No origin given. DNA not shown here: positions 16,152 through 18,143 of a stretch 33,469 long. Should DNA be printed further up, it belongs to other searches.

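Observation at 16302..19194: Candidate novel envelope module: 2-TM protein with a long cytoplasmic helical tail plus a MotB/ZorB-style TM-Asp partner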

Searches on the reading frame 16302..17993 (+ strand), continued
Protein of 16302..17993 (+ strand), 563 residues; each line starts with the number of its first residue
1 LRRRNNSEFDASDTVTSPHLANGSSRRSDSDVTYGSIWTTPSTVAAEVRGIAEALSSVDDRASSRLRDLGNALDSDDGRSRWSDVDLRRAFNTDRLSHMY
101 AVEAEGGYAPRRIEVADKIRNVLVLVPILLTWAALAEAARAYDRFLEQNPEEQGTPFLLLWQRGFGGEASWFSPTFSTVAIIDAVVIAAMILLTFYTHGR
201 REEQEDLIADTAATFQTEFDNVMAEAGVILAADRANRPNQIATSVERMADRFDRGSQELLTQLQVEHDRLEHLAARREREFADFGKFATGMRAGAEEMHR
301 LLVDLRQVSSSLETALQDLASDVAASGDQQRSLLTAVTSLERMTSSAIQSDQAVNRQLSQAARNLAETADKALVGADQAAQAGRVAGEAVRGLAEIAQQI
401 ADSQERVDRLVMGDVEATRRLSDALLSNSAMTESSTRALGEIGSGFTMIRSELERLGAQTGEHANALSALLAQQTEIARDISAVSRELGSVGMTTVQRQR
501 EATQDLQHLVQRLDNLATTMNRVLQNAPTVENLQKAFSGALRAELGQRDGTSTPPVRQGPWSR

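Call 100: search_protein_families(library=pfam, alignment_id=A1, max_evalue=0.01)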
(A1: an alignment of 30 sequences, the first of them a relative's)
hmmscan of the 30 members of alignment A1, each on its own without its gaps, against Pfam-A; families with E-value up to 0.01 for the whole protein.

A. member 1, P0001 (563 aa): 2 families
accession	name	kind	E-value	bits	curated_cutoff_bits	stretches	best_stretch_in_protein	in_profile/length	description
PF00015.26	MCPsignal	-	0.00056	20.2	34.6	1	436-523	61-147/172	Methyl-accepting chemotaxis protein (MCP) signalling domain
PF05816.16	TelA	-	0.0023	17.5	30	1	256-371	46-166/332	Toxic anion resistance protein (TelA)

B. families by the number of members that match (of 30 scanned): 8 families
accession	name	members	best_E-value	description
PF11155.13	DUF2935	4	0.00045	Domain of unknown function (DUF2935)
PF08397.16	IMD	2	0.003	IRSp53/MIM homology domain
PF00015.26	MCPsignal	1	0.00056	Methyl-accepting chemotaxis protein (MCP) signalling domain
PF23153.1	Aip3p_Bud6_N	1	0.00061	Aip3p/Bud6 N-terminal domain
PF05816.16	TelA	1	0.0023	Toxic anion resistance protein (TelA)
PF13758.11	Prefoldin_3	1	0.0066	Prefoldin subunit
PF06785.16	UPF0242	1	0.0081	Uncharacterised protein family (UPF0242) N-terminus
PF10168.15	Nup88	1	0.0094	Nuclear pore component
